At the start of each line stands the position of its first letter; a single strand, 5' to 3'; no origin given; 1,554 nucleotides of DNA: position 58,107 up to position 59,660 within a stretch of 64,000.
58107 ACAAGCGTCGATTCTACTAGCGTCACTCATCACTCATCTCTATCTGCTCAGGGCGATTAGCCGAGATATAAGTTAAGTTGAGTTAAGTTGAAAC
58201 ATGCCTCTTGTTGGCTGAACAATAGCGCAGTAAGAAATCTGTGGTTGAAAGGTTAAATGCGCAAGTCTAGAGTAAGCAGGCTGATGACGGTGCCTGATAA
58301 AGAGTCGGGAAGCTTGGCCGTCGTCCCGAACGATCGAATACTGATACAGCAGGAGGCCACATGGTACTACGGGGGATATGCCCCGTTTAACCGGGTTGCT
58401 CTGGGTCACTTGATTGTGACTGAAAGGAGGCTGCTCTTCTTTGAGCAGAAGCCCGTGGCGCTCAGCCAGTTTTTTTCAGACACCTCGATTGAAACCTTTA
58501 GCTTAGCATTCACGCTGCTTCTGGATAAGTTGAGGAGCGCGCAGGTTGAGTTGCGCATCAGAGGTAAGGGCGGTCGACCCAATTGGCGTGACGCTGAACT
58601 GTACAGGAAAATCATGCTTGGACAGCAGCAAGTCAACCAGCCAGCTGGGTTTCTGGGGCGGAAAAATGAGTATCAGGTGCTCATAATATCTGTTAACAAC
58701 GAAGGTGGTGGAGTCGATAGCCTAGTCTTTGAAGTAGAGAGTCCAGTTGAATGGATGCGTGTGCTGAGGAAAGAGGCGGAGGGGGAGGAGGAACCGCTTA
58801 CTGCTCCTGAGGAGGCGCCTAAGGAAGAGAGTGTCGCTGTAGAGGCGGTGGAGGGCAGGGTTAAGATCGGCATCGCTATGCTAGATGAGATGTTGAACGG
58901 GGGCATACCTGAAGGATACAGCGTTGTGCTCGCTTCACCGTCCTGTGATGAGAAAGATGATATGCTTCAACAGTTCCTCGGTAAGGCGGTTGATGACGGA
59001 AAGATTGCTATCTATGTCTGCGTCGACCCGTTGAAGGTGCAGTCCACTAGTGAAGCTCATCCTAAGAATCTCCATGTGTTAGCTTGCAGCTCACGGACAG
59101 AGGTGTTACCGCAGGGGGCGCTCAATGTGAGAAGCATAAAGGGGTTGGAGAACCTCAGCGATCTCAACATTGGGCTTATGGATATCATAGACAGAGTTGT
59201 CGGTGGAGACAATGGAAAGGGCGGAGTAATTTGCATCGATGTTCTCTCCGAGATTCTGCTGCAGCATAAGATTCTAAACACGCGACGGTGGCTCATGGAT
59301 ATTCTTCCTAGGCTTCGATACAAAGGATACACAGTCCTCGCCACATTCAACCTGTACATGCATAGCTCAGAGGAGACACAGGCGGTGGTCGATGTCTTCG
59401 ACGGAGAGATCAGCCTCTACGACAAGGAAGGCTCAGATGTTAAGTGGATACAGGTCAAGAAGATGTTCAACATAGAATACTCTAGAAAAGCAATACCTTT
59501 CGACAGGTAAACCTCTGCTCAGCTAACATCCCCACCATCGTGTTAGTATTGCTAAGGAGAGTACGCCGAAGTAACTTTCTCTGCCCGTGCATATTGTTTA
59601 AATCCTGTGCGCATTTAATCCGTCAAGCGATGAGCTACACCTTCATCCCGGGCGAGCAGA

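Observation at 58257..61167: Three-gene KaiC-like module: pseudo-ATPase fused to a novel sensor-like domain, a stand-alone paralog of that domain, and an intact KaiC-like ATPase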

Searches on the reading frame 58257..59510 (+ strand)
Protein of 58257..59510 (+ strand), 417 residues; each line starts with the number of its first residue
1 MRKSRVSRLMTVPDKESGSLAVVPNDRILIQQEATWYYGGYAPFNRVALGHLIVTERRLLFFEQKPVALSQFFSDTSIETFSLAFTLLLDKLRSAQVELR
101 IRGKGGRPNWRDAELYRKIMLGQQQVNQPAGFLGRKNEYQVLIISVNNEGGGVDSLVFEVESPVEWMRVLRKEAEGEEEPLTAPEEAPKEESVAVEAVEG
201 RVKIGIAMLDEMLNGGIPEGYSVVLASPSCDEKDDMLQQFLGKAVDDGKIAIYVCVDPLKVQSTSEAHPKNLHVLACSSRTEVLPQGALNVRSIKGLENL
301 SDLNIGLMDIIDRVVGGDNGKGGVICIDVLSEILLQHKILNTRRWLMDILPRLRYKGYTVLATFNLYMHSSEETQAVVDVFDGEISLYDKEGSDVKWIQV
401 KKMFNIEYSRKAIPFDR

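Call 3: search_protein_families(library=pfam, proteins=[window:58257-59510:+], max_evalue=1)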
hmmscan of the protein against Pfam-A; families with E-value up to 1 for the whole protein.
window:58257-59510:+ (417 aa): 3 families
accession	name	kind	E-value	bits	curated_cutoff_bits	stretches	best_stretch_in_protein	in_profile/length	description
PF06745.19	ATPase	-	3.3e-10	40.2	26.6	1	202-415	1-217/231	KaiC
PF24336.1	DUF7504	-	0.00031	21.7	27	1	224-387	6-179/179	Family of unknown function (DUF7504)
PF23442.1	DUF7125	-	0.14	11.7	29.1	1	201-233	3-35/207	Family of unknown function (DUF7125)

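Call 4: search_protein_families(library=ncbifam, proteins=[window:58257-59510:+], max_evalue=1)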
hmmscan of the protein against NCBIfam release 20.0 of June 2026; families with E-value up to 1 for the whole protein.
window:58257-59510:+ (417 aa): 5 families
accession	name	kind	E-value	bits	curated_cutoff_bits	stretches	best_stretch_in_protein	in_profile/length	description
TIGR03877.1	thermo_KaiC_1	hypoth_equivalog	2.2e-07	30.6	307.25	1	201-262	3-64/238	KaiC domain-containing protein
TIGR03881.1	KaiC_arch_4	hypoth_equivalog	5.7e-06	26.2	247.8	1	201-408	2-211/231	KaiC domain-containing protein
NF006799.0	PRK09302.1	equivalog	1.1e-05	24.2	408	1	196-391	249-436/515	circadian clock protein KaiC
NF007421.0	PRK09961.1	equivalog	0.00018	20.5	412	1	200-286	123-203/345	aminopeptidase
TIGR03880.1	KaiC_arch_3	hypoth_equivalog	0.00083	18.9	249.45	1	205-264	1-60/224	KaiC domain-containing protein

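Call 8: search_solved_structures(query=window:58257-59510:+, max_evalue=1, show_alignments=1)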
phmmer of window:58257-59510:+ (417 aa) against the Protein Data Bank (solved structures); distinct sequences matched with E-value up to 1: 5.
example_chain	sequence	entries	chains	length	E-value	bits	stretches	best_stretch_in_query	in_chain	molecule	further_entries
2dr3_A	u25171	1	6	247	0.00022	23.4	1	200-262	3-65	UPF0273 protein PH0284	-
2w0m_A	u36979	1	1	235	0.0024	20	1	200-275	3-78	SSO2452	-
2zts_A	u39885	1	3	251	0.0032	19.5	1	200-257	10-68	Putative uncharacterized protein PH0186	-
8zn5_B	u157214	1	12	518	0.7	11.9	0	191-244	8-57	KaiC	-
8zn7_D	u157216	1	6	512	0.98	11.4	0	201-363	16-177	KaiC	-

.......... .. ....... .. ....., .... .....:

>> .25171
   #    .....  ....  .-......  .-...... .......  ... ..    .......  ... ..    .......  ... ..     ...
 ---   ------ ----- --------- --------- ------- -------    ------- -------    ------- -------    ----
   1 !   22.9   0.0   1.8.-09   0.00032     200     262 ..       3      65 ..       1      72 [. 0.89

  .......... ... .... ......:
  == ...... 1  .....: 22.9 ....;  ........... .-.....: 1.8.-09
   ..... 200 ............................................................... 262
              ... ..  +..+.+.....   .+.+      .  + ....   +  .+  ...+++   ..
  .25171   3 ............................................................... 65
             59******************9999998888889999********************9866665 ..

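Call 9: find_homologous_proteins(query=window:58257-59510:+, max_evalue=0.001)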
Query window:58257-59510:+ (417 aa): 24 proteins with E <= 0.001 among 7301 candidates.
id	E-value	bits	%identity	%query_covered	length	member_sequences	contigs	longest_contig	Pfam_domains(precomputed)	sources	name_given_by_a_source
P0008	2.4e-260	881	95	100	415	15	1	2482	PF06745.20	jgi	-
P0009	5.6e-224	761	84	98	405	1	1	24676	PF06745.20,PF23442.2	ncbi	-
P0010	5.3e-222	755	83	98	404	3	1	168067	PF06745.20,PF24336.2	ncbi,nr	ncbi:MAG: hypothetical protein M1387_02785 [Thaumarchaeota archaeon]|nr:hypothetical protein [Nitros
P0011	4.0e-147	508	58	96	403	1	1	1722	PF06745.20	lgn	-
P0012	3.1e-120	420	47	96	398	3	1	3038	-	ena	-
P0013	2.7e-118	413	47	96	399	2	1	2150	PF06745.20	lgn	-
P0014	5.2e-118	412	47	96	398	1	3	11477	-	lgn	-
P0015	9.1e-111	389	44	96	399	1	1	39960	-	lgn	-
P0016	9.8e-51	191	40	56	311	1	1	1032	PF06745.20,PF24336.2,PF14947.13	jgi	jgi:predicted transcriptional regulator/KaiC/GvpD/RAD55 family RecA-like ATPase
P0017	2.4e-49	186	39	56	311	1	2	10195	PF06745.20,PF24336.2,PF14947.13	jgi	jgi:predicted transcriptional regulator/KaiC/GvpD/RAD55 family RecA-like ATPase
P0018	6.1e-49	185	40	56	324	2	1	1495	PF06745.20,PF24336.2,PF14947.13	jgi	-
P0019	5.9e-48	182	38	55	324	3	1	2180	PF06745.20,PF14947.13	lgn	-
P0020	5.1e-42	162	34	65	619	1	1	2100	PF06745.20,PF13424.13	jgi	jgi:KaiC/GvpD/RAD55 family RecA-like ATPase/tetratricopeptide (TPR) repeat protein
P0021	8.3e-41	158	34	60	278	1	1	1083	PF06745.20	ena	-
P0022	2.2e-39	154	38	57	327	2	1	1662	PF06745.20,PF23442.2,PF24336.2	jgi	-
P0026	5.5e-32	129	34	54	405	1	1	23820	PF06745.20,PF24336.2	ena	-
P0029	4.4e-29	120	32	55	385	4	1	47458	PF06745.20,PF23442.2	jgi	jgi:KaiC/GvpD/RAD55 family RecA-like ATPase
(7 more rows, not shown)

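Call 12: find_encoding_contigs(protein=P0015, flank=6000, max_places=3)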
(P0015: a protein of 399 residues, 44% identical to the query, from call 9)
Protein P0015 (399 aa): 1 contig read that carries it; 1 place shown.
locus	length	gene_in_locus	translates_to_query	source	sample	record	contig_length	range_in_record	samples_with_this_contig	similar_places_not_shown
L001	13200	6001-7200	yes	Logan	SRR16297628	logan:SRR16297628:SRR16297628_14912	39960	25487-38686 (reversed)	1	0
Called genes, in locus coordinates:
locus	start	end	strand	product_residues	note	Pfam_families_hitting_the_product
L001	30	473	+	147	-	-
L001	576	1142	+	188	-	-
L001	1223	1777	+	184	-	-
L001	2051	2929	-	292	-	PF00480:ROK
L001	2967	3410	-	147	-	-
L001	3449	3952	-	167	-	-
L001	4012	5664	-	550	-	PF00118:Cpn60_TCP1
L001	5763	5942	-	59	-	-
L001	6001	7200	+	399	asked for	-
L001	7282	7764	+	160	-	-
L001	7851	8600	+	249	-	PF00154:RecA_N (faint), PF06745:ATPase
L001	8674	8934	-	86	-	PF01541:GIY-YIG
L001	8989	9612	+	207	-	PF12641:Flavodoxin_3 (faint)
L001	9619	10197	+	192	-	PF02441:Flavoprotein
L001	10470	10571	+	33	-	-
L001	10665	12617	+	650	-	PF08282:Hydrolase_3 (faint)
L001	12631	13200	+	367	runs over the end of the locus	PF24390:PRTase-CE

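Call 13: find_encoding_contigs(protein=P0014, flank=6000, max_places=3)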
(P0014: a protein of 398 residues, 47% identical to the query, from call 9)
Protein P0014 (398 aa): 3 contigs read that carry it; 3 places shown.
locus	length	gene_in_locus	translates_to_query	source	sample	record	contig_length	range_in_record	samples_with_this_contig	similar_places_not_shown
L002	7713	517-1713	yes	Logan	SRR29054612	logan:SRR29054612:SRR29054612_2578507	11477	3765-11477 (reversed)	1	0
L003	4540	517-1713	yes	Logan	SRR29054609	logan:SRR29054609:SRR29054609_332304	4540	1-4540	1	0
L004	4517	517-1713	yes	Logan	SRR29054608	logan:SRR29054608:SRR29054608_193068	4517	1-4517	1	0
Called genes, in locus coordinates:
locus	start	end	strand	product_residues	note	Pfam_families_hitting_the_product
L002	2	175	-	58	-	?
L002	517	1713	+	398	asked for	-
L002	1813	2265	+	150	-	-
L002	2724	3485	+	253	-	PF00154:RecA_N (faint), PF06745:ATPase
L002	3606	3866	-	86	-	PF01541:GIY-YIG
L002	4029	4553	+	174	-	-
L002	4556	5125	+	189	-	PF02441:Flavoprotein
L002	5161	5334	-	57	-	PF00571:CBS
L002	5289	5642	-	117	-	PF00571:CBS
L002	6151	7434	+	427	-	-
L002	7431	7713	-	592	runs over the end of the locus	-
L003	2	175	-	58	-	?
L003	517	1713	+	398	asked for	-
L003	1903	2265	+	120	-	-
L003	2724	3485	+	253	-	PF00154:RecA_N (faint), PF06745:ATPase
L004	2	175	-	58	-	?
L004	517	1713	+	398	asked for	-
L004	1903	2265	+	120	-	-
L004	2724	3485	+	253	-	PF00154:RecA_N (faint), PF06745:ATPase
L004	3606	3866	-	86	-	PF01541:GIY-YIG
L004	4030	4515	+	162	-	?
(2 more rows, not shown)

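Call 14: find_encoding_contigs(protein=P0010, flank=6000, max_places=3)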
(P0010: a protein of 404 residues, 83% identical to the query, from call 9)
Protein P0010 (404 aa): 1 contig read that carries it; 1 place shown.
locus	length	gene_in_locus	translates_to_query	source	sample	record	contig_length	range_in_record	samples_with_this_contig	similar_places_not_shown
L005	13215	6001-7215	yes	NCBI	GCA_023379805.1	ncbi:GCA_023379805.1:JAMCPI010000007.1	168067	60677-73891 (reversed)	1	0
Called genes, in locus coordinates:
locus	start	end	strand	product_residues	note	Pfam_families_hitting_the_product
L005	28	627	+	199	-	-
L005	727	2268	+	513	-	PF00117:GATase, PF07722:Peptidase_C26, PF02540:NAD_synthase (weak), PF03054:tRNA_Me_trans (faint), PF00958:GMP_synt_C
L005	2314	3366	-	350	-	PF25270:Khk (weak), PF00294:PfkB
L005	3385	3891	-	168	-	-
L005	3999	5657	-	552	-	PF00118:Cpn60_TCP1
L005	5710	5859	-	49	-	-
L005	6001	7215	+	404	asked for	PF06745:ATPase, PF24336:DUF7504 (weak)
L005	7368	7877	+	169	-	-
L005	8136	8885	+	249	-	PF00154:RecA_N (faint), PF06745:ATPase, PF13481:AAA_25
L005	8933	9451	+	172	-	PF12682:Flavodoxin_4 (faint)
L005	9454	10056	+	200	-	PF02441:Flavoprotein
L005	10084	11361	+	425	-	-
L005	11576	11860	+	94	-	-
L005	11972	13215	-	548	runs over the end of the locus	-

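Call 59: find_encoding_contigs(protein=P0029, flank=5000, max_places=1)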
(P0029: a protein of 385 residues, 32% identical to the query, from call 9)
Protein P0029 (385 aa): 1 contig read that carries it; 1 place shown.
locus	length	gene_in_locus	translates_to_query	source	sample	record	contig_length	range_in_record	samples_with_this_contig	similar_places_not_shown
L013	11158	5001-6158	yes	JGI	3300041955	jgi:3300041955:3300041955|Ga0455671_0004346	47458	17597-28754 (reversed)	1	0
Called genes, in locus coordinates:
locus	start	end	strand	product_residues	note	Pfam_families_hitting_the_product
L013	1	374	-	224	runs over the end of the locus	PF19810:HFX_2341_N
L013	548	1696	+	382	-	PF00083:Sugar_tr (faint), PF07690:MFS_1, PF12832:MFS_1_like, PF13347:MFS_2 (weak), PF07690:MFS_1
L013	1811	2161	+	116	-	-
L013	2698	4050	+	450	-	PF07221:GlcNAc_2-epim (faint)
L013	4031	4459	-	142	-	PF11969:DcpS_C, PF01230:HIT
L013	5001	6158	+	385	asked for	PF06745:ATPase, PF23442:DUF7125 (weak)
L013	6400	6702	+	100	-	PF12802:MarR_2 (faint), PF12840:HTH_20 (weak)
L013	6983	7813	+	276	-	-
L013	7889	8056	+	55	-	-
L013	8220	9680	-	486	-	PF27537:HoxH, PF00374:NiFeSe_Hases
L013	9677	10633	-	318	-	PF01058:Oxidored_q6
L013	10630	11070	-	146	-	PF02662:FlpD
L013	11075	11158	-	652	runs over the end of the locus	PF07992:Pyr_redox_2 (faint), PF12831:FAD_oxidored, PF00037:Fer4 (weak), PF12838:Fer4_7, PF13187:Fer4_9 (weak), PF13237:Fer4_10 (weak), PF14697:Fer4_21, PF00037:Fer4 (weak), +6 more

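Call 60: find_encoding_contigs(protein=P0026, flank=5000, max_places=1)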
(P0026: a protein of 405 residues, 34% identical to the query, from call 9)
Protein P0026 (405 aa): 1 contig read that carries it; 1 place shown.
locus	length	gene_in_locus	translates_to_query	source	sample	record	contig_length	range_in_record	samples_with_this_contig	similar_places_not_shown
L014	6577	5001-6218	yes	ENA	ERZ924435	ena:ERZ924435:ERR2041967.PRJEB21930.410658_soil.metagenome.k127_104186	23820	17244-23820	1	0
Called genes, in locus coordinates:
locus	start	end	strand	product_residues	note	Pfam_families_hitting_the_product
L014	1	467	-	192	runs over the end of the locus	PF03167:UDG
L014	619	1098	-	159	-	-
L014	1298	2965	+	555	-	PF00118:Cpn60_TCP1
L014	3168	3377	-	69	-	-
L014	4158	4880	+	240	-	-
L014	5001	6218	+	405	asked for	PF06745:ATPase (faint), PF24336:DUF7504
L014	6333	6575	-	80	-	?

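Call 61: find_encoding_contigs(protein=P0017, flank=5000, max_places=2)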
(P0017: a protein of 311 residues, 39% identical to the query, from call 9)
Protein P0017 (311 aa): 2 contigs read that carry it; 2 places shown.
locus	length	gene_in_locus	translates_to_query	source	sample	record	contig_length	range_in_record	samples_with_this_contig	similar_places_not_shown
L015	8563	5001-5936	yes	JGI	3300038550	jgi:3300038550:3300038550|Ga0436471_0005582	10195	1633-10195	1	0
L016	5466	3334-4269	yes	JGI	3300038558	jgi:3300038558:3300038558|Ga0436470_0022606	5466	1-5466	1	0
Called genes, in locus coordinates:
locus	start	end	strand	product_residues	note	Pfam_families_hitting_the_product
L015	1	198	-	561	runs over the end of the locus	PF05048:NosD, PF13229:Beta_helix, PF05048:NosD, PF13229:Beta_helix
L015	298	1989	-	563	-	-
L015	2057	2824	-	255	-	PF01061:ABC2_membrane, PF12679:ABC2_membrane_2 (weak), PF12698:ABC2_membrane_3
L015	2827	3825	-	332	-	PF00005:ABC_tran, PF13304:AAA_21 (weak), PF13732:DrrA1-3_C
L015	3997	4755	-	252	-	PF03796:DnaB_C (weak), PF06745:ATPase, PF13481:AAA_25 (faint)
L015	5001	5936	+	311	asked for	PF14947:HTH_45, PF06745:ATPase, PF24336:DUF7504 (weak)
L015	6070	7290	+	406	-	-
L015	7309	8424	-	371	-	PF06745:ATPase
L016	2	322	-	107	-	?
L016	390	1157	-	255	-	PF01061:ABC2_membrane, PF12679:ABC2_membrane_2 (weak), PF12698:ABC2_membrane_3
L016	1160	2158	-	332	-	PF00005:ABC_tran, PF13304:AAA_21 (weak), PF13732:DrrA1-3_C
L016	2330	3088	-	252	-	PF03796:DnaB_C (weak), PF06745:ATPase, PF13481:AAA_25 (faint)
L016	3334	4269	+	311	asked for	PF14947:HTH_45, PF06745:ATPase, PF24336:DUF7504 (weak)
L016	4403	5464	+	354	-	?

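Call 75: predict_structure(alignment_id=A5)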
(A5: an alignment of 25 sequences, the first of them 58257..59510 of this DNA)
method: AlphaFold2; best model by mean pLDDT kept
length: 417 residues; sequences in the alignment: 25
mean_pLDDT: 69.7   pTM: 0.55
mean pLDDT of the five models: 69.7, 67.9, 65.5, 63.7, 59.1
residues with pLDDT >= 90: 85; 70-90: 168; 50-70: 60; < 50: 104
segments of 3 or more residues with pLDDT < 50: 1-24, 39-46, 69-79, 101-136, 177-197, 316-319
pLDDT, mean of each block of 10 residues (from residue 1): 32 30 64 63 50 84 59 41 73 75 36 29 28 42 74 71 82 59 31 48 90 89 93 90 89 84 62 85 63 87 92 64 89 91 92 90 90 84 91 86 81 83
secondary structure, 60 per line:
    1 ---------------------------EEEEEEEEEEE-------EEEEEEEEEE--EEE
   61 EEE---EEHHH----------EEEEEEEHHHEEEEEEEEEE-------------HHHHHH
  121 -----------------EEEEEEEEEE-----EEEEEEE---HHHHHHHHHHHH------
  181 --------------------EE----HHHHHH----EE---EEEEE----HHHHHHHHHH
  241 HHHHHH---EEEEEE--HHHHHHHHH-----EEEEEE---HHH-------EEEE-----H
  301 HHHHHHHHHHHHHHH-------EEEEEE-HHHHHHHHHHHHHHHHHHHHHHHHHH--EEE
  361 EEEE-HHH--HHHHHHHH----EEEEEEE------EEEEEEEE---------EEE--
elements in order: E28-38 E46-55 E58-63 E82-88 E92-101 H115-120 E138-147 E153-159 H163-174 H207-212 E222-226 H231-246 E250-255 H258-266 E272-277 E291-294 H300-315 E323-328 H330-355 E358-364 H371-378 E383-389 E396-403 E413-415

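Call 78: fold_search(model_id=the predicted structure, library=pdb)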
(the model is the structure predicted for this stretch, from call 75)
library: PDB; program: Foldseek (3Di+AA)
matches with E <= 10: 1579; with E <= 0.001: 778
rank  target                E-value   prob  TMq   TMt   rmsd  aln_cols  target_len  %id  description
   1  2dr3_F                4.0e-13  1.00  0.43  0.74   3.7       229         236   22  Crystal Structure of RecA superfamily ATPase PH0284 from Pyrococcus horikoshii OT3 (released 2006-12-06)
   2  2dr3_A                1.6e-12  1.00  0.42  0.73   3.9       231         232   22  Crystal Structure of RecA superfamily ATPase PH0284 from Pyrococcus horikoshii OT3 (released 2006-12-06)
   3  2w0m                  2.7e-12  1.00  0.41  0.75   3.3       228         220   21  Crystal Structure of sso2452 from Sulfolobus solfataricus P2 (released 2009-05-19)
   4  2dr3_E                4.3e-12  1.00  0.43  0.72   3.7       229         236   23  Crystal Structure of RecA superfamily ATPase PH0284 from Pyrococcus horikoshii OT3 (released 2006-12-06)
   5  2dr3_C                6.6e-12  1.00  0.42  0.72   4.0       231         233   22  Crystal Structure of RecA superfamily ATPase PH0284 from Pyrococcus horikoshii OT3 (released 2006-12-06)
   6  2dr3_B                1.2e-11  1.00  0.43  0.71   3.8       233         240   22  Crystal Structure of RecA superfamily ATPase PH0284 from Pyrococcus horikoshii OT3 (released 2006-12-06)
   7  7s65_B                3.7e-11  1.00  0.39  0.36  13.3       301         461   14  Compressed conformation of nighttime state KaiC (released 2021-09-22)
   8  2dr3_D                1.5e-10  1.00  0.41  0.67   4.2       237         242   22  Crystal Structure of RecA superfamily ATPase PH0284 from Pyrococcus horikoshii OT3 (released 2006-12-06)
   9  2zts_A                2.3e-10  1.00  0.39  0.70   5.3       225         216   21  Crystal structure of KaiC-like protein PH0186 from hyperthermophilic archaea Pyrococcus horikoshii OT3 (released 2009-03-24)
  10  8zn5_B                2.6e-10  1.00  0.39  0.36  14.8       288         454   14  Crystal Structure of Designed Clock Protein KaiC (released 2025-04-16)
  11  7dy2_K                3.5e-10  1.00  0.41  0.37   4.6       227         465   17  Crystal Structure of Cyanobacterial Circadian Clock Protein KaiC (released 2022-04-27)
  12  8fwj_A                3.5e-10  1.00  0.38  0.29  14.5       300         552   14  Structure of dodecameric KaiC-RS-S413E/S414E complexed with KaiB-RS solved by cryo-EM (released 2023-03-22)
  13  8wv8_B                3.9e-10  1.00  0.37  0.34   5.3       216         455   16  Crystal Structure of Cyanobacterial Circadian Clock Protein KaiC (released 2023-12-27)
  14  8db3_C                4.4e-10  1.00  0.38  0.36  16.8       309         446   14  Crystal structure of KaiC with truncated C-terminal coiled-coil domain (released 2023-03-22)
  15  8jon_A                4.7e-10  1.00  0.40  0.35   5.2       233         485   18  Structure of a synthetic circadian clock protein KaiC mutant of cyanobacteria Synechococcus elongatus PCC 7942 (released 2024-06-12)
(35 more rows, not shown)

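Call 95: search_protein_families(library=pfam, proteins=[L015:7309-8424:-, L015:6070-7290:+, L014:4158-4880:+, L013:6983-7813:+], max_evalue=0.01)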
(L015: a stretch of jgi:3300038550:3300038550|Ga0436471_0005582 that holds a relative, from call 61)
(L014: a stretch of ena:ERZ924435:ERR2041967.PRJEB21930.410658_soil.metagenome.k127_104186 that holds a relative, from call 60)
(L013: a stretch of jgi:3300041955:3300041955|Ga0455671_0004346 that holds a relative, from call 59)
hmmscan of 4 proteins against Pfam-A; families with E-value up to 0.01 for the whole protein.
L015:7309-8424:- (371 aa): 3 families
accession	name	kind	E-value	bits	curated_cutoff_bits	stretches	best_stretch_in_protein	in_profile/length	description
PF06745.19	ATPase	-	8.9e-10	38.8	26.6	1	151-358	2-211/231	KaiC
PF24336.1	DUF7504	-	5.3e-05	24.2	27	1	175-332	8-177/179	Family of unknown function (DUF7504)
PF18998.6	Flg_new_2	-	0.00057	20.3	23.6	1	33-88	14-69/73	Divergent InlB B-repeat domain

L015:6070-7290:+ (406 aa): 1 family
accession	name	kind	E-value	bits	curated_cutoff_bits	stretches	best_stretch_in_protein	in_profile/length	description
PF04519.19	Bactofilin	-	9.6e-13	48.7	27.9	2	66-160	5-96/98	Polymer-forming cytoskeletal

L014:4158-4880:+ (240 aa): 0 families

L013:6983-7813:+ (276 aa): 3 families
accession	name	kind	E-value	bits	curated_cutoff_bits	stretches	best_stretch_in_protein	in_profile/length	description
PF01939.22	NucS_C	-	0.00017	22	24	1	153-234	16-91/124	Endonuclease NucS C-terminal domain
PF01878.24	EVE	-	0.0024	18.3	23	1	1-95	40-137/145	EVE domain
PF10539.14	Dev_Cell_Death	-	0.0027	17.9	27.8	1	2-27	35-60/126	Development and cell death domain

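Call 110: search_protein_families(library=padloc, proteins=[window:58257-59510:+], max_evalue=0.001)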
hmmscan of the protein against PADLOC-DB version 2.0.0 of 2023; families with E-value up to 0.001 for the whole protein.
window:58257-59510:+ (417 aa): 0 families
